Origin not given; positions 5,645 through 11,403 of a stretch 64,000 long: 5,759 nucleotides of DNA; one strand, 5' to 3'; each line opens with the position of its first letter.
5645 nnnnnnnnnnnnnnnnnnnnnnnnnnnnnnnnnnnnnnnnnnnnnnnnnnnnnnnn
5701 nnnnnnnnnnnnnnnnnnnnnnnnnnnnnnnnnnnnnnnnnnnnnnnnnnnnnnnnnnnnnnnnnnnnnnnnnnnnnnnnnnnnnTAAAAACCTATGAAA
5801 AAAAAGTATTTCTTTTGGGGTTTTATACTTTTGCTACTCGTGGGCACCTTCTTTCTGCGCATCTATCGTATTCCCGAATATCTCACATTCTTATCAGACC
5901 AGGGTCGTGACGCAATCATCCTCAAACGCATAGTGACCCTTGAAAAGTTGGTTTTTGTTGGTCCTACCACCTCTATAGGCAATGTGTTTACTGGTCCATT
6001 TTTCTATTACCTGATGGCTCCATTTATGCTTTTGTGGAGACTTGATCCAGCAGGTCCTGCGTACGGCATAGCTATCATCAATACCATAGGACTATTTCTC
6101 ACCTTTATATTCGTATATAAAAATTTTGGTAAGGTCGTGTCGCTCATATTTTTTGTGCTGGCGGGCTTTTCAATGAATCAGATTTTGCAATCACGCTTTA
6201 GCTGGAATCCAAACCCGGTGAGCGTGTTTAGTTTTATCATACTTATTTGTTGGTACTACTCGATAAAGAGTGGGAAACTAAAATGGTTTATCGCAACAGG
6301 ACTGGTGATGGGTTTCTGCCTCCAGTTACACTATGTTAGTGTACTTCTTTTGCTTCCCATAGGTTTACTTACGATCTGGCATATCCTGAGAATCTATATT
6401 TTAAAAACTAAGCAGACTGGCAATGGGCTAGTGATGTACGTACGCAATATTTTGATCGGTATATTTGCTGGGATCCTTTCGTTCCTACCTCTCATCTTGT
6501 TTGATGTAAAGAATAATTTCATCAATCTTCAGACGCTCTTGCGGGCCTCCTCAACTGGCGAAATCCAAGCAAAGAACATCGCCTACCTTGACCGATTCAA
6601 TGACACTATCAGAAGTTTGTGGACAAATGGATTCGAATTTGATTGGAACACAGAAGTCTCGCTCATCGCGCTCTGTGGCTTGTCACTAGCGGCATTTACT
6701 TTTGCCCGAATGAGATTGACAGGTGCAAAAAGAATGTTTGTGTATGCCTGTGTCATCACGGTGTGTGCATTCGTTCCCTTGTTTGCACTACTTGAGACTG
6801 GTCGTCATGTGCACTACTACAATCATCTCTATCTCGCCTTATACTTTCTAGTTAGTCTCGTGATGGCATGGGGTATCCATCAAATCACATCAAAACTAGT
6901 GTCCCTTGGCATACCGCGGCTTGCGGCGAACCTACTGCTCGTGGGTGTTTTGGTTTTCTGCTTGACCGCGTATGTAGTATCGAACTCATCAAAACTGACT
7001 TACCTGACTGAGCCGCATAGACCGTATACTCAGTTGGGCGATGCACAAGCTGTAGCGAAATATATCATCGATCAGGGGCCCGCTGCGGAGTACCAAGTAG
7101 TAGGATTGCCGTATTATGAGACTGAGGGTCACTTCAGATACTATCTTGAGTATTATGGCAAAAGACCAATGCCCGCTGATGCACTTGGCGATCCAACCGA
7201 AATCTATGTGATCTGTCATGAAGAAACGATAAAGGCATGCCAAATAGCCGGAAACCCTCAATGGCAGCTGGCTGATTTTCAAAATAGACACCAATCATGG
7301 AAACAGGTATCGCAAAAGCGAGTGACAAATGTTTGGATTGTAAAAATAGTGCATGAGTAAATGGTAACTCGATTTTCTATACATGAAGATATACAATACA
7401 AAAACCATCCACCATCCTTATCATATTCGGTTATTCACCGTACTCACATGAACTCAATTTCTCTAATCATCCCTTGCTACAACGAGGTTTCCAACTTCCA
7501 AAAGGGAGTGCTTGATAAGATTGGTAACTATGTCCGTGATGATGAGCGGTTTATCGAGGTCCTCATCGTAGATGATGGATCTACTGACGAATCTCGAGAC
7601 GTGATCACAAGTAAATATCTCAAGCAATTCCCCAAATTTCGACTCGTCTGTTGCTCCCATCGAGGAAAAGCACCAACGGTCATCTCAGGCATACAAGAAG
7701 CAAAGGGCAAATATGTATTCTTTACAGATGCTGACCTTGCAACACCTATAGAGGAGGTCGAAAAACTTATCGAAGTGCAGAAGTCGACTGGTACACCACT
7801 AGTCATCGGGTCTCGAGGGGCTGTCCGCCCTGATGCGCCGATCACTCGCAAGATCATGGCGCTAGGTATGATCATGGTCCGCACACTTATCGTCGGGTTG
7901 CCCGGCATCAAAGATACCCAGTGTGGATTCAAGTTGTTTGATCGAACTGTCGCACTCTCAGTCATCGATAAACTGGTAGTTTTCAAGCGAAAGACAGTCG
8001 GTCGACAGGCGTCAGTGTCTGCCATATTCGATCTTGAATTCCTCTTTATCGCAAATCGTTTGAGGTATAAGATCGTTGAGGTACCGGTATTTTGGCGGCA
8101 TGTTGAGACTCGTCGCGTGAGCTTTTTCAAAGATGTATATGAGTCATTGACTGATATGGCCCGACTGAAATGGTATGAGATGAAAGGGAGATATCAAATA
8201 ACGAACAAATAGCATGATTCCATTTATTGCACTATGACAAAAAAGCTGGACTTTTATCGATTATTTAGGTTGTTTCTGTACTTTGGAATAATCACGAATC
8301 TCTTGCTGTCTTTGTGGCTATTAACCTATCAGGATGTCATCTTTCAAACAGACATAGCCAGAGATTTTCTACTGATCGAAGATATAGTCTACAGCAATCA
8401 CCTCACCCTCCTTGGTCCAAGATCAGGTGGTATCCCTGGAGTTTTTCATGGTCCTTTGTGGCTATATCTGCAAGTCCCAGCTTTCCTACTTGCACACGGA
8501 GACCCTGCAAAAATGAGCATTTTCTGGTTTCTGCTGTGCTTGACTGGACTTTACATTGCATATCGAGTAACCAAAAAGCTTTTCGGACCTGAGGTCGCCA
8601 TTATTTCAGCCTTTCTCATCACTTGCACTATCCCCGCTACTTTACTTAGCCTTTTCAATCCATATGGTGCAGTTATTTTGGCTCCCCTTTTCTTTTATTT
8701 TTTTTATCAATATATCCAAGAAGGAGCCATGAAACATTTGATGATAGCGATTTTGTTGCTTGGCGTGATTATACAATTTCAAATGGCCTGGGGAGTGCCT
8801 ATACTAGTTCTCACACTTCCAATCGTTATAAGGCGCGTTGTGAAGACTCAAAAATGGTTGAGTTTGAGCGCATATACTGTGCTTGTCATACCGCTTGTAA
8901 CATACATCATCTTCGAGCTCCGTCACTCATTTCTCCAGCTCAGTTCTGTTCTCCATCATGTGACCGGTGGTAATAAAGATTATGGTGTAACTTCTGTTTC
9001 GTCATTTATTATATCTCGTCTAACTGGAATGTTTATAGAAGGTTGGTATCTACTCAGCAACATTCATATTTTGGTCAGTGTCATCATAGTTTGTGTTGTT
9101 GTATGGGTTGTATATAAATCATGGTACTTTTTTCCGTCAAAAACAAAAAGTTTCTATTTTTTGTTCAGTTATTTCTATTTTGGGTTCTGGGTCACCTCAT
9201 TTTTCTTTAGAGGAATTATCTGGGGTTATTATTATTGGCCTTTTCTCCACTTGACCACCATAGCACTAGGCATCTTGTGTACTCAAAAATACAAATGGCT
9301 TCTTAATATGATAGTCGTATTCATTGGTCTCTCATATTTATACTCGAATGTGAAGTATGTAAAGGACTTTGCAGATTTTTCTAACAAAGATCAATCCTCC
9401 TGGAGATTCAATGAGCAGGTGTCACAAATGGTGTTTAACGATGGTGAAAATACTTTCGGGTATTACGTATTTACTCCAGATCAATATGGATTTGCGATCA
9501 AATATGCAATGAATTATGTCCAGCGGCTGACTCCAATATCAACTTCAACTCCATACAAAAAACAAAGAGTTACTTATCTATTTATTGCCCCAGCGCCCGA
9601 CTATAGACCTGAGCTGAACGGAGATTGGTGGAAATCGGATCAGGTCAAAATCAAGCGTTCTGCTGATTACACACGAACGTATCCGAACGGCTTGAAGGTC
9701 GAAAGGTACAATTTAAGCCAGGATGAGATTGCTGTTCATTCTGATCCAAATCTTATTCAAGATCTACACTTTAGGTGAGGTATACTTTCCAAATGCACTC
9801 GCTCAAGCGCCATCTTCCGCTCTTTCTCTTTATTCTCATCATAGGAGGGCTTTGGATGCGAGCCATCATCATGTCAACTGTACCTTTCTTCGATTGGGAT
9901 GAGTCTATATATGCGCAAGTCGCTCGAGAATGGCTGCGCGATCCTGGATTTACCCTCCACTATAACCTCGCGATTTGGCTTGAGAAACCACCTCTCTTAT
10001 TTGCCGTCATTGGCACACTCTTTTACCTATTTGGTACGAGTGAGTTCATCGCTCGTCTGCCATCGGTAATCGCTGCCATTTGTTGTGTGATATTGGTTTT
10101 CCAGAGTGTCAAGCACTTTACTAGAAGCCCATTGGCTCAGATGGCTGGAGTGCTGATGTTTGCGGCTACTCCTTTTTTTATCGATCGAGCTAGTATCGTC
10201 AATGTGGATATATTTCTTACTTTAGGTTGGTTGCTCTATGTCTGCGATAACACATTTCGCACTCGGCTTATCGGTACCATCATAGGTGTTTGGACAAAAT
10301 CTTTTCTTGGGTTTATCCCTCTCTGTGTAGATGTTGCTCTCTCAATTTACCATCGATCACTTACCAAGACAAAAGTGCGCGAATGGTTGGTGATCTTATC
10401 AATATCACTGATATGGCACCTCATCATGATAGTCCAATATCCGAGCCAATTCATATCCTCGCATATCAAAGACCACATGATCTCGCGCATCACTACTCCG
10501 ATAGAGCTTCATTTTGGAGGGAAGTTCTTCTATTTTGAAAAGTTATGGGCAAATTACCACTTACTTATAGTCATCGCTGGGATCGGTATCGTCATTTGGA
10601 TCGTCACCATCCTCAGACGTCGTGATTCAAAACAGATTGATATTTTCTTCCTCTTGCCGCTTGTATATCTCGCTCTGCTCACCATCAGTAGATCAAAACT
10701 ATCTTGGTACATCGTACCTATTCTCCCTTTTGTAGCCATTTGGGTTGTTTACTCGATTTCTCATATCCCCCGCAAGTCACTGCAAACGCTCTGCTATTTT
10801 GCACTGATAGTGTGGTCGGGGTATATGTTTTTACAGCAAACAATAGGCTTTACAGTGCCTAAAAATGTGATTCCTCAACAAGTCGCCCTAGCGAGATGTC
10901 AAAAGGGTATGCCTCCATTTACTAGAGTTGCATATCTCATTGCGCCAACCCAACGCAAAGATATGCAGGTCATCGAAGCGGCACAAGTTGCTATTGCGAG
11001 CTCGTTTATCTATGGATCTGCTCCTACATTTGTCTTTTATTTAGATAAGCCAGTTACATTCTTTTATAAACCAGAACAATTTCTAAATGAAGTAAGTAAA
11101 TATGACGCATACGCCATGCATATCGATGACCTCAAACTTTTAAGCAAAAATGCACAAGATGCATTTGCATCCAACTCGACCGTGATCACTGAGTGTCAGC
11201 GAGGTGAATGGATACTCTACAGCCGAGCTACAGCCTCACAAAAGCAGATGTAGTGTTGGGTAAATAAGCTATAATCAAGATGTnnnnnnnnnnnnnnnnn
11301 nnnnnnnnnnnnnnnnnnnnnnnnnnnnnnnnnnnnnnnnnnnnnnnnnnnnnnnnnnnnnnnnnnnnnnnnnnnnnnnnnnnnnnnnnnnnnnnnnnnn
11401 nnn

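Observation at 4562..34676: A 30-kb glycan-assembly super-locus dominated by 13 GT-C-like polytopic membrane proteins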

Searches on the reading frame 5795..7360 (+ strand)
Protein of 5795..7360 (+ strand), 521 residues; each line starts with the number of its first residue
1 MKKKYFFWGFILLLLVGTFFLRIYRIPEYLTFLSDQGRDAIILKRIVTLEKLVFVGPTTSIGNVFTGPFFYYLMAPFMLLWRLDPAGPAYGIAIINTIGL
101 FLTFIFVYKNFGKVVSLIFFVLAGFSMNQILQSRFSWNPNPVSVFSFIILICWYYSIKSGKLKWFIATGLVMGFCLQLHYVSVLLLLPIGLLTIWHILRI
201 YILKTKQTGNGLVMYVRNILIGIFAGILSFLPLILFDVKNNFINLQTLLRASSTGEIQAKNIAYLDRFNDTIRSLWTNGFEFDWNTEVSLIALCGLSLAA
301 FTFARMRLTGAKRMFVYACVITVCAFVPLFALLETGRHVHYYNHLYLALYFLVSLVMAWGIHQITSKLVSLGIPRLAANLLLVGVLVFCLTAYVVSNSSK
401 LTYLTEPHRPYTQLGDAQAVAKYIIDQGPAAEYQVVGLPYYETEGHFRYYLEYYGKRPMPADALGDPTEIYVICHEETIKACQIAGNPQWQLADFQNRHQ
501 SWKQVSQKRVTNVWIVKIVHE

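Call 3: search_protein_families(library=pfam, proteins=[window:5795-7360:+], max_evalue=0.01)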
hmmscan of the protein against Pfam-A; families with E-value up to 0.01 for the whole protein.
window:5795-7360:+ (521 aa): 2 families
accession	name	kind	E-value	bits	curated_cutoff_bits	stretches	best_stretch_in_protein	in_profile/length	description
PF02366.24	PMT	-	0.00043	20.4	22.7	1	97-216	95-215/245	Dolichyl-phosphate-mannose-protein mannosyltransferase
PF13231.12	PMT_2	-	0.0043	17.7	26.1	1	68-200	4-136/160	Dolichyl-phosphate-mannose-protein mannosyltransferase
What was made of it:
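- On Protein O-mannosyltransferase (GT39, Pfam PMT): The only PMT hit is 5795 at 20.4 bits, below the 22.7 cutoff (call 3).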

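Call 8: search_protein_families(library=ncbifam, proteins=[window:5795-7360:+], max_evalue=1)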
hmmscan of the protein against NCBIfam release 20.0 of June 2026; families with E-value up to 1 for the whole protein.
window:5795-7360:+ (521 aa): 1 family
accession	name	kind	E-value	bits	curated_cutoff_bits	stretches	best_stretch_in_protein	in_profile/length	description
NF033800.1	quorum_NprX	equivalog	0.89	9.3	75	0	348-367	8-27/43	quorum-signaling peptide NprX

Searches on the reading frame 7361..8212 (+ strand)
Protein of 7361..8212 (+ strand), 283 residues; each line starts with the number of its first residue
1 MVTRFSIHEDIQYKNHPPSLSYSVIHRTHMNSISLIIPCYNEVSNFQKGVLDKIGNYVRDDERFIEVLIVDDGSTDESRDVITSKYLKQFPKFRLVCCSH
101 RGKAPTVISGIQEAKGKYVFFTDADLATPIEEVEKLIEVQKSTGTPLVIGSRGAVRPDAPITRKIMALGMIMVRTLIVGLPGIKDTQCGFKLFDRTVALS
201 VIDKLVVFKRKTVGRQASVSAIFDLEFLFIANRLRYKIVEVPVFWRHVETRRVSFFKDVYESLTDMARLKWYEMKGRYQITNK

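Call 3: search_protein_families(library=pfam, proteins=[window:7361-8212:+], max_evalue=0.01)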
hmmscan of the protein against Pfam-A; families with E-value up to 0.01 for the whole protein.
window:7361-8212:+ (283 aa): 2 families
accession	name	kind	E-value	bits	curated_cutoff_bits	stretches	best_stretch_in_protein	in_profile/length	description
PF00535.33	Glycos_transf_2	-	5.6e-23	82.1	23.3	1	34-197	1-163/168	Glycosyl transferase family 2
PF10111.15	Glyco_tranf_2_2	-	6.4e-06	26.3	27.3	1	34-141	1-107/276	Glycosyltransferase like family 2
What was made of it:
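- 7361..8212 (+): Dpm1/Alg5/GtrB-like GT2, the probable polyprenyl-phosphate hexose synthase (likely start 7448, 254 aa; no TM domain). Glycos_transf_2 E 6e-23 (call 3).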

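Call 40: search_protein_families(library=ncbifam, proteins=[window:7361-8212:+], max_evalue=0.001)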
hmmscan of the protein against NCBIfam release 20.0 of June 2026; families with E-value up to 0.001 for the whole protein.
window:7361-8212:+ (283 aa): 18 families
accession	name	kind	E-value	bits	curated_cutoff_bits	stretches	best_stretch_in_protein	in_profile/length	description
NF007482.0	PRK10073.1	equivalog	2.9e-16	59.4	423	1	29-139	4-109/334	glycosyltransferase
TIGR03937.1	PgaC_IcaA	equivalog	1e-13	51.1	422.3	1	24-128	38-138/407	poly-beta-1,6-N-acetyl-D-glucosamine synthase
NF041875.1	EPS_EpsD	equivalog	1.9e-12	47.3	370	1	33-151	1-115/325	exopolysaccharide biosynthesis glycosyltransferase EpsD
NF007986.1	PRK10714.1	equivalog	2.1e-12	46.7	529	1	29-167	4-139/316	undecaprenyl-phosphate 4-deoxy-4-formamido-L-arabinose transferase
TIGR04283.1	glyco_like_mftF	equivalog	3.2e-10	40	182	1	33-140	1-97/221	TIGR04283 family arsenosugar biosynthesis glycosyltransferase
TIGR03111.1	glyc2_xrt_Gpos1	hypoth_equivalog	4e-10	39.1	363.95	1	29-138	47-154/439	TIGR03111 family XrtG-associated glycosyltransferase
NF047588.1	GlcsyltransPgfSStrep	equivalog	5.2e-10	39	500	1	33-204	3-169/308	glycosyltransferase PgfS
NF038302.1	EPS_HpsE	equivalog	1.7e-09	37.1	300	1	33-134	3-105/307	hormogonium polysaccharide biosynthesis glycosyltransferase HpsE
TIGR04242.1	nodulat_NodC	equivalog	6.6e-09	35.2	550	1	20-150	37-166/395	chitooligosaccharide synthase NodC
NF047683.1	TeichurnBiosyTuaG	equivalog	1.3e-08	34.8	400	1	31-142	6-113/252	teichuronic acid biosynthesis protein TuaG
NF058614.1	PPMAGASynPpgS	equivalog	2.1e-08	33.9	370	1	34-199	3-163/226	polyprenyl-phospho-N-acetylgalactosaminyl synthase PpgS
NF010496.0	PRK13915.1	equivalog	1.5e-06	27.5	262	1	26-130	26-131/307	glucosyl-3-phosphoglycerate synthase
TIGR04182.1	glyco_TIGR04182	equivalog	2.4e-06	27.2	325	1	34-169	3-125/293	S-layer glycoprotein N-glycosyltransferase AglJ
TIGR03965.1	mycofact_glyco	equivalog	2.4e-06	26.7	280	1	29-128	72-167/467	mycofactocin biosynthesis glycosyltransferase MftF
NF050050.1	ProtGlycPglI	equivalog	2.8e-05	23.6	500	1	31-139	2-107/306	GalNAc(5)-diNAcBac-PP-undecaprenol beta-1,3-glucosyltransferase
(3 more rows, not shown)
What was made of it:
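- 7361..8212 (+): It also hits NCBIfam ArnC and PpgS weakly (call 40).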

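Call 64: search_solved_structures(query=window:7361-8212:+, max_evalue=0.001)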
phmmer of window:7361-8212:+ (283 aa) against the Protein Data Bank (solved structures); distinct sequences matched with E-value up to 0.001: 16.
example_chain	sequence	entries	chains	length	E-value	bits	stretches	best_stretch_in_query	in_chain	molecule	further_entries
5mlz_A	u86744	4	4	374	2e-14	57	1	32-201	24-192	Dolichol monophosphate mannose synthase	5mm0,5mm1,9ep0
6h1j_A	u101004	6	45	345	2e-09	40.6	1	23-232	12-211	Probable ss-1,3-N-acetylglucosaminyltransferase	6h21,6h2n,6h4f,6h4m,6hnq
5hea_A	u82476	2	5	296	1.3e-07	34.7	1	32-128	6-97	Putative glycosyltransferase (GalT1)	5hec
8vxh_A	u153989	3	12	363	3.1e-07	33.4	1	23-163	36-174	Undecaprenyl-phosphate 4-deoxy-4-formamido-L-arabinose transferase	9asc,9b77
9bhc_C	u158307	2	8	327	6.7e-07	32.4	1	30-163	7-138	Undecaprenyl-phosphate 4-deoxy-4-formamido-L-arabinose transferase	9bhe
9hwj_A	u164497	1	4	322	1.2e-06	31.6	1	30-153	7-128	Undecaprenyl-phosphate 4-deoxy-4-formamido-L-arabinose transferase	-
6yv7_B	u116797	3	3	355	6.7e-06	29.1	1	28-146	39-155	Glycosyl transferase, family 2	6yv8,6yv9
6yv7_A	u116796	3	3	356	6.8e-06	29.1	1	28-146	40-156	Glycosyl transferase, family 2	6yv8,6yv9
9nye_A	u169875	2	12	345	1.4e-05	28.1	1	32-161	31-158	Glycosyltransferase sll0501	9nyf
5eke_A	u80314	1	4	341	1.4e-05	28.1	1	32-161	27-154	Uncharacterized glycosyltransferase sll0501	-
5ekp_C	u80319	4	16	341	1.4e-05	28.1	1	32-161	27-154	Uncharacterized glycosyltransferase sll0501 | Glycosyltransferase sll0501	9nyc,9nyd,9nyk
2z87_A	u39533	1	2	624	1.7e-05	27.8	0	32-135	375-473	Chondroitin synthase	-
2z86_A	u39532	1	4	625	1.7e-05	27.8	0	32-135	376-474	Chondroitin synthase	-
3bcv_A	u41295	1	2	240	5.6e-05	26.1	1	32-126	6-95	Putative glycosyltransferase protein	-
8vh7_A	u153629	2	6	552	0.00062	22.7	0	50-167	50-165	Heparosan synthase B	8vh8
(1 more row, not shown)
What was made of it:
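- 7361..8212 (+): Best PDB hit is Pyrococcus dolichol-phosphate mannose synthase 5mlz at E 2e-14, followed at weaker scores by ArnC and GtrB (sll0501) (call 64).
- On Three-component GtrABC-type glycosylation system: For 7361/7448 the best PDB hit is DPMS 5mlz at E 2e-14, with weaker hits to ArnC and GtrB (call 64).
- The best PDB match of the GT2 is a dolichol-phosphate mannose synthase (call 64).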

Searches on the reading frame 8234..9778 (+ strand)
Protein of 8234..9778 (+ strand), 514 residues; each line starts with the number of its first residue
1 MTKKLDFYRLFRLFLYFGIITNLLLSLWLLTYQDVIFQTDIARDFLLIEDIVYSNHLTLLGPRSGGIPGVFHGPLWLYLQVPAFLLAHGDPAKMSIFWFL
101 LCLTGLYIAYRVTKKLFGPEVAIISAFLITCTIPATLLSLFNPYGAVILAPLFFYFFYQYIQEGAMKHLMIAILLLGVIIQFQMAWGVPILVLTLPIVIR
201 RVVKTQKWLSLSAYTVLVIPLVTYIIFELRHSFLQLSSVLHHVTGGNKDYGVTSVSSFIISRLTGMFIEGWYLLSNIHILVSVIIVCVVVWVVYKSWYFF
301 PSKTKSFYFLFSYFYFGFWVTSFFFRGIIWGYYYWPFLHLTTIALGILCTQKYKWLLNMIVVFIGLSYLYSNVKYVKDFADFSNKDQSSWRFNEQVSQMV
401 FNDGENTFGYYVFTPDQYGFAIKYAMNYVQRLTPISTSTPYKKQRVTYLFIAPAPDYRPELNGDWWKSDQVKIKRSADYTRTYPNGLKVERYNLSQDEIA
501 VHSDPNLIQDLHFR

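Call 3: search_protein_families(library=pfam, proteins=[window:8234-9778:+], max_evalue=0.01)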
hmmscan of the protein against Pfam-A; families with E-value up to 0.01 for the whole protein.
window:8234-9778:+ (514 aa): 1 family
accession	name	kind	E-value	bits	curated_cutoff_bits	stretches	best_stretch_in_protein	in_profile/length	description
PF13231.12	PMT_2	-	2e-05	25.3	26.1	1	72-222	2-155/160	Dolichyl-phosphate-mannose-protein mannosyltransferase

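Call 8: search_protein_families(library=ncbifam, proteins=[window:8234-9778:+], max_evalue=1)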
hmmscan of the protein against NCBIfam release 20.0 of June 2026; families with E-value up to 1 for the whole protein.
window:8234-9778:+ (514 aa): 0 families

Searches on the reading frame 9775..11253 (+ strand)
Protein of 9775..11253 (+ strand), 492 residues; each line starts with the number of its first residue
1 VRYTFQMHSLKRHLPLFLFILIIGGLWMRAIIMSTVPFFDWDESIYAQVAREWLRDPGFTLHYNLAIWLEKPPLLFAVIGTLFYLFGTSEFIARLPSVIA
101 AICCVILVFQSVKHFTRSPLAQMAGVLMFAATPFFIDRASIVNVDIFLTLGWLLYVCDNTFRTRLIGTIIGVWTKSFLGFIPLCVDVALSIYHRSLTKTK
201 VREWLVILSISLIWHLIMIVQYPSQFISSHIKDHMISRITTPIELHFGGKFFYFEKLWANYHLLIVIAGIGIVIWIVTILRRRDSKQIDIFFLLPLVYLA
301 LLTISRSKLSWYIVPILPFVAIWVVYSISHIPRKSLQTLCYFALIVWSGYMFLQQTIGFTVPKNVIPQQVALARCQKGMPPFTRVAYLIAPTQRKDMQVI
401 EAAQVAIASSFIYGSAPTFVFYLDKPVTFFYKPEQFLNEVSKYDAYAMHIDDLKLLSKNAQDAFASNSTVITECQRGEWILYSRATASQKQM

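Call 3: search_protein_families(library=pfam, proteins=[window:9775-11253:+], max_evalue=0.01)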
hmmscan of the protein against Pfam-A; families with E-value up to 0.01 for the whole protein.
window:9775-11253:+ (492 aa): 2 families
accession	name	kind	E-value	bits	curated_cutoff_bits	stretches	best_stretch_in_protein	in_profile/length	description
PF13231.12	PMT_2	-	2.3e-10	41.3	26.1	1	71-155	2-85/160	Dolichyl-phosphate-mannose-protein mannosyltransferase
PF11992.13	TgpA_N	-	0.0066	15.9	30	0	179-333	23-146/333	TgpA N-terminal domain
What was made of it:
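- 9775..11253 (+): 492-aa GT-C, PMT_2 family (ArnT-like). PMT_2 41.3 bits, E 2e-10 (call 3).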

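Call 8: search_protein_families(library=ncbifam, proteins=[window:9775-11253:+], max_evalue=1)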
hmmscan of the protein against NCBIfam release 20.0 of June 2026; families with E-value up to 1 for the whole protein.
window:9775-11253:+ (492 aa): 2 families
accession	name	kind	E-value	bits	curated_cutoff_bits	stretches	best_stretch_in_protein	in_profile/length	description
NF009784.2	PRK13279.1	equivalog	0.00035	19.3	567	1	39-345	28-350/539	lipid IV(A) 4-amino-4-deoxy-L-arabinosyltransferase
NF058606.1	GlBtMonoRdsGbcB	equivalog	0.052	12.4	500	1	417-437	29-49/362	glycine betaine monooxygenase reductase subunit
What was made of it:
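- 9775..11253 (+): Weak NCBIfam ArnT hit (call 8).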
